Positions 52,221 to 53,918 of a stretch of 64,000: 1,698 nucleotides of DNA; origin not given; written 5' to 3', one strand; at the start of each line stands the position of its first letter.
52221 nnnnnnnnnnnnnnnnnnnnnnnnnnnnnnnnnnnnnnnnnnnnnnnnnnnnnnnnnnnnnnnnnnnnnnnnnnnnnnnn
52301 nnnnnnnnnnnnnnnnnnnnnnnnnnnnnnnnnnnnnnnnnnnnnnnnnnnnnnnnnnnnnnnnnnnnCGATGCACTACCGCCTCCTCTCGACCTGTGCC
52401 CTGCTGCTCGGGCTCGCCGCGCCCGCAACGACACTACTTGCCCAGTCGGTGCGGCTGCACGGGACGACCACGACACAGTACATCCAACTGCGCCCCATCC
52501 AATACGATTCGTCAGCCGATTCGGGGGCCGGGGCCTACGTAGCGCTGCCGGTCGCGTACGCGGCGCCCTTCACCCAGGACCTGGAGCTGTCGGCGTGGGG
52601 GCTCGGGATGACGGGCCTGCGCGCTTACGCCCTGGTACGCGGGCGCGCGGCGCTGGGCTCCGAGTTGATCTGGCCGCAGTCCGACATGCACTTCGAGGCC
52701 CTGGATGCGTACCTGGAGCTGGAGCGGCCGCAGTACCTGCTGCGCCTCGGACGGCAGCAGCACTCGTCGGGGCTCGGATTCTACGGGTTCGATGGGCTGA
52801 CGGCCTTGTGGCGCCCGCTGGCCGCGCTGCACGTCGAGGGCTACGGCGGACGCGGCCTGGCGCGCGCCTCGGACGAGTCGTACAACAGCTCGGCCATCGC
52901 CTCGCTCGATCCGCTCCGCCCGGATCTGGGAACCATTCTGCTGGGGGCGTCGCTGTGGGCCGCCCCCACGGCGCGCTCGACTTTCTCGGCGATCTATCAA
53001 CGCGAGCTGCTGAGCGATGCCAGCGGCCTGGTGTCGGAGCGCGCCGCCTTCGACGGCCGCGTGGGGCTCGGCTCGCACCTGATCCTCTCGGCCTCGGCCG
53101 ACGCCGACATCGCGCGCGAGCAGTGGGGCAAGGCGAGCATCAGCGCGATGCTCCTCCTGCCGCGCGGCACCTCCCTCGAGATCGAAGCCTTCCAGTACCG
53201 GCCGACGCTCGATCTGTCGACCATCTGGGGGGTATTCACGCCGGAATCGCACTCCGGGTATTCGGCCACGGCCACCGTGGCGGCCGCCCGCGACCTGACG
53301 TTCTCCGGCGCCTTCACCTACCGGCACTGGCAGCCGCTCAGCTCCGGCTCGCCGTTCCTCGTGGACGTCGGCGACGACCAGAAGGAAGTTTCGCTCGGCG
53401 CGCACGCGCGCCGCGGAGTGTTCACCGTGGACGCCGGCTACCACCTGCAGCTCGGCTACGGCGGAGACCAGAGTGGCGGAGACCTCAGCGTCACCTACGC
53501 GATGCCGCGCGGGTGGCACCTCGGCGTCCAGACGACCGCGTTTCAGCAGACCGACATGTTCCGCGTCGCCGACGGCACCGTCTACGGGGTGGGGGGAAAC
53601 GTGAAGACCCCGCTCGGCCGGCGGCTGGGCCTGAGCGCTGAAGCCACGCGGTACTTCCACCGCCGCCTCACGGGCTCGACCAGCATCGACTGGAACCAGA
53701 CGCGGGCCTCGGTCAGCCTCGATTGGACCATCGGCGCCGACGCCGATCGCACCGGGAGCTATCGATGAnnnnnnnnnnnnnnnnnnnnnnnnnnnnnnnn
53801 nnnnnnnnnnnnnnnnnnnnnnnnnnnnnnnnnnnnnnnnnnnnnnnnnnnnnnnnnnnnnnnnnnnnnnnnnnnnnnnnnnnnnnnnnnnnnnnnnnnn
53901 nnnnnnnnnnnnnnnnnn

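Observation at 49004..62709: Candidate novel electron-transfer supercluster: porin-cytochrome conduit converging on a Rieske/cytochrome b operon with its own sigma-54 control pair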

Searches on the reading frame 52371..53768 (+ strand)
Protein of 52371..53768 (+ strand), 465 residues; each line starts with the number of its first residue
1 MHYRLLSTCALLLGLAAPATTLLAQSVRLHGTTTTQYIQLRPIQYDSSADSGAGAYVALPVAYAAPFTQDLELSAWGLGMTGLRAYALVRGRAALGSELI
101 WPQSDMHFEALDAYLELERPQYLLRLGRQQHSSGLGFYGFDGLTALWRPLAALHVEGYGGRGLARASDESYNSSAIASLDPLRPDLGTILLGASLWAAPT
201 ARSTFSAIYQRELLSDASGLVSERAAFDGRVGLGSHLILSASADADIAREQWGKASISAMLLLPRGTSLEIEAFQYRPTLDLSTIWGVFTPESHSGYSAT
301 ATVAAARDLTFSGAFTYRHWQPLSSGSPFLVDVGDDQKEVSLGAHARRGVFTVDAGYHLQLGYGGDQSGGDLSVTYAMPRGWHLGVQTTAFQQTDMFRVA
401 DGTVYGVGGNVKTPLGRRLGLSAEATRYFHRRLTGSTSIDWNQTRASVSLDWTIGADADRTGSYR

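Call 4: search_protein_families(library=pfam, proteins=[window:52371-53768:+], max_evalue=0.1)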
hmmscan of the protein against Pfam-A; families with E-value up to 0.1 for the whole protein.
window:52371-53768:+ (465 aa): 0 families

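Call 5: search_protein_families(library=ncbifam, proteins=[window:52371-53768:+], max_evalue=0.1)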
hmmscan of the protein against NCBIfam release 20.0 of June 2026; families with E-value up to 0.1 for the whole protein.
window:52371-53768:+ (465 aa): 0 families

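Call 10: find_homologous_proteins(query=window:52371-53768:+, max_evalue=0.001)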
Query window:52371-53768:+ (465 aa): 157 proteins with E <= 0.001 among 8000 candidates; the best 120 are listed.
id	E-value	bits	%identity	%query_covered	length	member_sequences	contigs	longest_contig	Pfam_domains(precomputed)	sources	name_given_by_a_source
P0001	1.4e-277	939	91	100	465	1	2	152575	-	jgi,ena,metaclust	metaclust:\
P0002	1.8e-265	899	100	88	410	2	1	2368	-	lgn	-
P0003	2.3e-260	882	86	100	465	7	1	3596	-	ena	-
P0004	1.5e-249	847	83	100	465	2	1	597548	-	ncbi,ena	-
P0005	3.4e-245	832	82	100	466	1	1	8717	-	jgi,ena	-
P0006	2.6e-236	803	81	95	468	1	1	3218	-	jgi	jgi:hypothetical protein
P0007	3.4e-236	803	78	100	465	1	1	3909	-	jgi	jgi:hypothetical protein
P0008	3.2e-234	796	78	96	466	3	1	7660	-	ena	-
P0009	6.4e-234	795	78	100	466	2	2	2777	-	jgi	jgi:hypothetical protein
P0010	6.9e-232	788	80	97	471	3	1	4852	-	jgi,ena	-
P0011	1.3e-228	778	77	94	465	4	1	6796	-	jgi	-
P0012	4.5e-227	772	76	99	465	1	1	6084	-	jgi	jgi:hypothetical protein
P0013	5.2e-226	769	77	95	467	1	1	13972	-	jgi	jgi:hypothetical protein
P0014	6.8e-225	765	78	96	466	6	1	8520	-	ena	-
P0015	6.4e-224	762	75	100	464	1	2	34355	-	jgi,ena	jgi:hypothetical protein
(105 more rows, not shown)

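Call 13: find_related_loci(query=A1, collection=genome_contigs, flank=10000)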
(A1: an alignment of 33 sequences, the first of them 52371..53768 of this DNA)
Query A1 (465 aa) in genome_contigs; peptide patterns used: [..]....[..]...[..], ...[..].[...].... (x = any residue, [..] = any of these).
67 stretches matched a pattern; 22 encode a relative of the query (tblastn E <= 1e-3); 22 distinct loci.
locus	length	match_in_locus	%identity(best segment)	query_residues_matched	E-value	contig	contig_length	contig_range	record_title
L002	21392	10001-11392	83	1-464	0e+0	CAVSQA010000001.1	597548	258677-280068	MAG: uncultured Gemmatimonadales bacterium isolate MFD01299.bin.2.175 genome assembly, contig: contig_10168, whole genom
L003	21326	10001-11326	81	24-465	0e+0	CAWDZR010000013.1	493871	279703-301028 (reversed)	MAG: uncultured Gemmatimonadales bacterium isolate MFD01299.bin.1.239 genome assembly, contig: contig_16881, whole genom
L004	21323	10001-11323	75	25-465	0e+0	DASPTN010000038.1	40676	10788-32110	MAG TPA_asm: Gemmatimonadales bacterium isolate SMAG_U12278 k141_443492, whole genome shotgun sequence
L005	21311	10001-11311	70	25-462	0e+0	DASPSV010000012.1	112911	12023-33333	MAG TPA_asm: Gemmatimonadales bacterium isolate SMAG_U12260 k141_2022035, whole genome shotgun sequence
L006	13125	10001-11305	73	25-459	0e+0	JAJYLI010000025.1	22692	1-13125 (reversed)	MAG: bacterium isolate DBS2-1.bin69 NODE_3963_length_22692_cov_8.489209, whole genome shotgun sequence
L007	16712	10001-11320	69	22-465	0e+0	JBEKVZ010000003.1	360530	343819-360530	MAG: Gemmatimonadales bacterium isolate SPRUCE 616 SPRUCE_616_3, whole genome shotgun sequence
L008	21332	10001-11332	68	20-465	0e+0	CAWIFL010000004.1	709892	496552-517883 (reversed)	MAG: uncultured Gemmatimonadales bacterium isolate MFD03726.bin.1.195 genome assembly, contig: contig_32601, whole genom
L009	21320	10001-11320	79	25-465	0e+0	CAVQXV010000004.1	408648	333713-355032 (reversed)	MAG: uncultured Gemmatimonadales bacterium isolate MFD00008.bin.2.66 genome assembly, contig: contig_56587, whole genome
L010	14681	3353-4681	57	19-465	2e-163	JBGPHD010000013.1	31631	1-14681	MAG: Gemmatimonadota bacterium isolate OBJ_0618_7090110_367 k141_10744511_length_31631_cov_20.5970, whole genome shotgun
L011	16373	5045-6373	56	19-465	4e-160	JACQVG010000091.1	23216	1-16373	MAG: Gemmatimonadetes bacterium isolate NC_groundwater_1457_Ag_S-0.65um_71_46 S_p65_S5_coassembly_k141_2134942, whole ge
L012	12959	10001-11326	56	20-465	1e-158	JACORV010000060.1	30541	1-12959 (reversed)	MAG: Gemmatimonadetes bacterium isolate NC_groundwater_1_Ag_B-0.1um_70_44 B2_S2_coassemblyk141_1271891, whole genome sho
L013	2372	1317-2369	70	20-374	3e-166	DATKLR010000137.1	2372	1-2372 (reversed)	MAG TPA_asm: Gemmatimonadales bacterium isolate SMAG_U14690 k141_1956251, whole genome shotgun sequence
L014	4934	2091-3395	57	25-465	1e-157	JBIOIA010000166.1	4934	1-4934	MAG: Gemmatimonadales bacterium isolate GcC11-17 k141_1865756_length_4934_cov_111.9280, whole genome shotgun sequence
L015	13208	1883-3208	53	25-465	1e-140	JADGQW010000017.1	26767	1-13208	MAG: Gemmatimonadales bacterium isolate Chersky.24_23 contig-100_262, whole genome shotgun sequence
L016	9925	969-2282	49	22-464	2e-133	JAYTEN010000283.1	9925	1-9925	MAG: Gemmatimonadota bacterium isolate GFS_2050 GFS_2050_282, whole genome shotgun sequence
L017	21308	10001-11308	48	25-464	1e-130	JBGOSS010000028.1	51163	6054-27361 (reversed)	MAG: Gemmatimonadota bacterium isolate OBJ_0618_7090110_181 k141_10351826_length_51163_cov_16.0221, whole genome shotgun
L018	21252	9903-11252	47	11-465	8e-130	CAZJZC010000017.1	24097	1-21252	MAG TPA_asm: uncultured Gemmatimonadales bacterium isolate SRP287453_co1_262 genome assembly, contig: NODE_3617_length_2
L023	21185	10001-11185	29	66-460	3e-35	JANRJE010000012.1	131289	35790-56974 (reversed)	MAG: Gemmatimonadales bacterium isolate bins.158 k141_4798691, whole genome shotgun sequence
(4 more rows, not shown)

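Call 22: predict_structure(alignment_id=A1)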
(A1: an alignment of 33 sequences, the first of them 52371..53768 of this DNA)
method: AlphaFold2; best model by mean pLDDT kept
length: 465 residues; sequences in the alignment: 33
mean_pLDDT: 77.3   pTM: 0.71
mean pLDDT of the five models: 77.3, 77.0, 76.9, 74.2, 73.8
residues with pLDDT >= 90: 172; 70-90: 151; 50-70: 67; < 50: 75
segments of 3 or more residues with pLDDT < 50: 1-9, 13-23, 98-106, 133-136, 166-183, 281-290, 325-329, 458-465
pLDDT, mean of each block of 10 residues (from residue 1): 44 45 67 84 65 64 79 83 87 60 50 88 89 56 93 93 56 41 63 94 94 81 89 95 86 92 94 83 39 88 95 96 57 81 96 96 86 91 92 63 87 86 91 66 86 69 32
secondary structure, 60 per line:
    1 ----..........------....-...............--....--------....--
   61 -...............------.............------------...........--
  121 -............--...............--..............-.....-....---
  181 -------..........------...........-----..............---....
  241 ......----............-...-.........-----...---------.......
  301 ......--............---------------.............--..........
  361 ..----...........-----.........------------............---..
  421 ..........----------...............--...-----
elements in order: H5-14 H21-24 E26-40 E43-46 E55-58 E62-76 E83-95 E108-118 E122-133 E136-150 E153-166 H168-172 H174-177 E188-197 E204-214 E220-233 E237-246 E251-262 E268-276 E294-306 E309-320 E336-348 E351-362 E367-377 E383-391 E404-415 E419-430 E441-455

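Call 67: search_protein_families(library=pfam, proteins=[L018:2826-4577:+, L018:5274-6173:+, L018:6456-7958:+, L018:14370-15458:-, L018:16643-18142:-, L023:12769-13965:+, L023:14055-15887:-, L023:16730-18646:-, L017:5629-7503:+, L017:12650-13690:+], max_evalue=0.001)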
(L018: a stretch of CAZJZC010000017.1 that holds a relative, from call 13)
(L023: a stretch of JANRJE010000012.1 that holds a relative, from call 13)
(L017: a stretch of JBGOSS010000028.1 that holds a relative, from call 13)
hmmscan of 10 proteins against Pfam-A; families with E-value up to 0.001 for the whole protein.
L018:2826-4577:+ (583 aa): 1 family
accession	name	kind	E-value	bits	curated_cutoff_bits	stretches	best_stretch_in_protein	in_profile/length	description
PF01103.29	Omp85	-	6e-09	36.3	24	1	253-502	25-273/325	Omp85 superfamily domain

L018:5274-6173:+ (299 aa): 2 families
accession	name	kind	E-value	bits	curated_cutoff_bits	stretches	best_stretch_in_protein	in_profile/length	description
PF13354.11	Beta-lactamase2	-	1.7e-52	178.3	22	1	43-269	1-214/214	Beta-lactamase enzyme family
PF00144.29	Beta-lactamase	-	1.2e-06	28.4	27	0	41-146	14-113/329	Beta-lactamase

L018:6456-7958:+ (500 aa): 1 family
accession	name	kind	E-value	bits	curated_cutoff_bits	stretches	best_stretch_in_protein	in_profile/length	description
PF09459.16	EB_dh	-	5.8e-33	115.3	33.3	1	181-490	28-234/236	Ethylbenzene dehydrogenase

L018:14370-15458:- (362 aa): 2 families
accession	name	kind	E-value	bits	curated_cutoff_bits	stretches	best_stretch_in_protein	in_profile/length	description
PF01145.31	Band_7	-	4.6e-36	124.9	23.6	1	111-279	3-174/176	SPFH domain / Band 7 family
PF13421.11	Band_7_1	-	0.00016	21.8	24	1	190-265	131-208/211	SPFH domain-Band 7 family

L018:16643-18142:- (499 aa): 10 families
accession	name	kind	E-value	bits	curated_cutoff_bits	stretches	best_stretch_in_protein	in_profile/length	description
PF13247.11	Fer4_11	-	2e-21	76.5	26.2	2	349-408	4-65/100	4Fe-4S dicluster domain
PF12838.12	Fer4_7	-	1.5e-13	51.4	27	1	387-459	2-52/52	4Fe-4S dicluster domain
PF13187.11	Fer4_9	-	1.7e-12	47.6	27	2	387-459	2-51/52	4Fe-4S dicluster domain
PF13237.11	Fer4_10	-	1.9e-10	40.9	25.5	2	380-456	2-53/53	4Fe-4S dicluster domain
PF13183.11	Fer4_8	-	1.4e-06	29.1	27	0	386-458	4-67/68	4Fe-4S dicluster domain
PF12797.12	Fer4_2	-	2.6e-06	27.5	24.5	1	379-399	2-22/22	4Fe-4S binding domain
PF00037.32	Fer4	-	1.5e-05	25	21.1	1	380-399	1-20/24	4Fe-4S binding domain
PF13534.11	Fer4_17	-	2.2e-05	25.3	22.2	0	387-457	2-58/61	4Fe-4S dicluster domain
PF12837.12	Fer4_6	-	3.9e-05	23.9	25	1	379-399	1-21/24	4Fe-4S binding domain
PF13484.11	Fer4_16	-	0.00045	21.4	30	0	384-399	50-65/66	4Fe-4S double cluster binding domain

L023:12769-13965:+ (398 aa): 1 family
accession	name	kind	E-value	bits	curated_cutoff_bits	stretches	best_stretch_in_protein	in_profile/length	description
PF00375.23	SDF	-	2e-75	254.7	27.9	1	3-397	1-386/387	Sodium:dicarboxylate symporter family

L023:14055-15887:- (610 aa): 7 families
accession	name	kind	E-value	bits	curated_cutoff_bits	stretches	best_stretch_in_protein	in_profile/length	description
PF00441.29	Acyl-CoA_dh_1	-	2.9e-36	125.3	22.4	1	280-438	1-148/150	Acyl-CoA dehydrogenase, C-terminal domain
PF02770.24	Acyl-CoA_dh_M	-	1.4e-21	76.9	33.3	1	176-268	1-97/97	Acyl-CoA dehydrogenase, middle domain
PF02771.21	Acyl-CoA_dh_N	-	3.1e-21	76.3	22.9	1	67-172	6-112/113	Acyl-CoA dehydrogenase, N-terminal domain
PF21343.2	ACAD9-ACADV_C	-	1e-14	55.3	27.8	1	499-597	9-110/120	ACAD9/ACADV, C-terminal domain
PF21263.2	Acyl-CoA-dh_C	-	3.9e-07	30.7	27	1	514-577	13-72/96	Acyl-CoA dehydrogenase, C-terminal domain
PF08028.16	Acyl-CoA_dh_2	-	1e-06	29.5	22.7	1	305-426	11-131/134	Acyl-CoA dehydrogenase, C-terminal domain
PF09317.16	ACDH_C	-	0.00049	20.3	25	1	491-577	61-145/284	Acyl-CoA dehydrogenase, C-terminal, bacterial type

L023:16730-18646:- (638 aa): 4 families
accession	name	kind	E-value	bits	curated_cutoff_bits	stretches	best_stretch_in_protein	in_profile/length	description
PF00069.31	Pkinase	-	7.4e-44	150.5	31.7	1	21-264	2-252/263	Protein kinase domain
PF07714.23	PK_Tyr_Ser-Thr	-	2.2e-26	93.2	23.1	1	22-265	3-250/258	Protein tyrosine and serine/threonine kinase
PF17667.7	Pkinase_fungal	-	0.0001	21.6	24.1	1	136-200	305-376/387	Fungal protein kinase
PF01636.29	APH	-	0.00055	20.2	23.2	0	25-136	4-109/239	Phosphotransferase enzyme family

L017:5629-7503:+ (624 aa): 1 family
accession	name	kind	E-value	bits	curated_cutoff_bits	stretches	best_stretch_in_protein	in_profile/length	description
PF01103.29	Omp85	-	0.00021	21.4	24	0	378-568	116-286/325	Omp85 superfamily domain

L017:12650-13690:+ (346 aa): 2 families
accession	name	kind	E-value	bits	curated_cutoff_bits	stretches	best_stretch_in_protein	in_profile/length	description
PF13354.11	Beta-lactamase2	-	3.5e-54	183.8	22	1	89-315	1-214/214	Beta-lactamase enzyme family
PF00144.29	Beta-lactamase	-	1.6e-05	24.7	27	0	205-322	194-318/329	Beta-lactamase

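Call 79: search_protein_representatives(alignment_id=A1)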
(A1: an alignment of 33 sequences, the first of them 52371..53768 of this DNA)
Query: 33 sequences, 461 profile positions. Proteins with E-value up to 0.001 (for the whole library): 395; up to 1e-10: 257; up to 1e-30: 133. The best 150 are listed.
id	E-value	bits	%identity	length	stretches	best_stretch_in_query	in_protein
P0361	2.5e-184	629.8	-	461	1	6-460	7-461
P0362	1.9e-176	603.8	-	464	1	6-455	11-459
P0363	8.4e-140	483.0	-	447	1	15-455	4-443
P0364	4.1e-115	401.6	-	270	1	191-458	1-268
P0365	4.4e-103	362.0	-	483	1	9-455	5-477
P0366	2.3e-98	346.4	-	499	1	9-454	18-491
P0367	9.5e-98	344.4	-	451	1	9-458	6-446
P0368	5.2e-96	338.6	-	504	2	57-460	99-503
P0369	2.5e-94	333.1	-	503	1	9-454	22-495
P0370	2.0e-91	323.5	-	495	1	9-454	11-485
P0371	2.3e-89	316.7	-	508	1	8-457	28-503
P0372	4.9e-89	315.7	-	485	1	5-454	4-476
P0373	5.9e-88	312.1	-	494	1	10-456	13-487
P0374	7.8e-88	311.7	-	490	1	9-459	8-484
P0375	2.0e-87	310.4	-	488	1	8-456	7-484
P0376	3.8e-87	309.4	-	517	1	13-454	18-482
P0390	1.0e-78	281.6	-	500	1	1-454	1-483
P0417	3.4e-61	223.9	-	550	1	49-455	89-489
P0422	1.2e-58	215.4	-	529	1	51-456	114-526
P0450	1.6e-46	175.5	-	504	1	49-457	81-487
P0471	1.3e-37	146.1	-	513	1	51-448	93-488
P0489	4.1e-31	124.7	-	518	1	51-457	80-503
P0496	5.0e-30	121.1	-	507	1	51-456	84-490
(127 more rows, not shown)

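Call 80: list_cluster_members(proteins=[P0365, P0368, P0376, P0390, P0417, P0422, P0450, P0471, P0489, P0496])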
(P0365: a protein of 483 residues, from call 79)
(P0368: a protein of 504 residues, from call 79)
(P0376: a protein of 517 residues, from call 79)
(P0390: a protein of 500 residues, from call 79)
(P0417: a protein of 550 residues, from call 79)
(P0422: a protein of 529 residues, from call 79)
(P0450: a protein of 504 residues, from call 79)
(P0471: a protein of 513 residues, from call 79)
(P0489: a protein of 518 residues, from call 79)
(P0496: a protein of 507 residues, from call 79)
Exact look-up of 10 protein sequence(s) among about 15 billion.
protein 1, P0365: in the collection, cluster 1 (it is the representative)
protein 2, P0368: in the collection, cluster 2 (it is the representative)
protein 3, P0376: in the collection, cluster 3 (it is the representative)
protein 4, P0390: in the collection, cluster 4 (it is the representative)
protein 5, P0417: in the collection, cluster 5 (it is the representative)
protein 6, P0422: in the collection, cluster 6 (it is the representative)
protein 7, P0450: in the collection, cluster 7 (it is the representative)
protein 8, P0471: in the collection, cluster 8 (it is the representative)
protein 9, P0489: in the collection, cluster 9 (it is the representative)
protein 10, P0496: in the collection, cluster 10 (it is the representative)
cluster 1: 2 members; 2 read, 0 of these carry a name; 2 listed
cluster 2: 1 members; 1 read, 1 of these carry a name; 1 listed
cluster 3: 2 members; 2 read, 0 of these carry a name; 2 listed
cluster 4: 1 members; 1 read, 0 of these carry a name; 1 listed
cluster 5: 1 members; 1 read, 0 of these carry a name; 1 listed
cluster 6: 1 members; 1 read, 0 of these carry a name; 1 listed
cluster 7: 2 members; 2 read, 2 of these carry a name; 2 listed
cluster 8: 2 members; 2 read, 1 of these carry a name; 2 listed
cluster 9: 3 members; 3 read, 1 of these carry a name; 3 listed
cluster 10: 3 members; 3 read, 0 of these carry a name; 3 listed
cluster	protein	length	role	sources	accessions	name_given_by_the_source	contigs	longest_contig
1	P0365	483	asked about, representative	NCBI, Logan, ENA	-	-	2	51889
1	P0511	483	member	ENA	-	-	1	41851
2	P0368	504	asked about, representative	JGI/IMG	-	hypothetical protein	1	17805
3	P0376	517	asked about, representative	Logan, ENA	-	-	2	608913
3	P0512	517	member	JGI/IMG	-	-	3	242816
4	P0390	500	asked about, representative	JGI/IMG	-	-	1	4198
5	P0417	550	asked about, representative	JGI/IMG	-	-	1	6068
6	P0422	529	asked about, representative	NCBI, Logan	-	-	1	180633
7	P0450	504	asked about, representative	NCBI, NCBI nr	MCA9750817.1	MAG: hypothetical protein KC591_01385 [Gemmatimonadetes bacterium] | hypothetical protein [Gemmatimonadota bacterium]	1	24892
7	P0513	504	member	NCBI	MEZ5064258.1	MAG: hypothetical protein R3B81_05955 [bacterium]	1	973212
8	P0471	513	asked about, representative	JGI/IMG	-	hypothetical protein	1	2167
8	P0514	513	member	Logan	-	-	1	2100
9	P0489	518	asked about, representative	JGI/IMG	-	hypothetical protein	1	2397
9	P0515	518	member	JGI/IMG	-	-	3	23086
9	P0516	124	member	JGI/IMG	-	-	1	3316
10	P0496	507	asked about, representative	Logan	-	-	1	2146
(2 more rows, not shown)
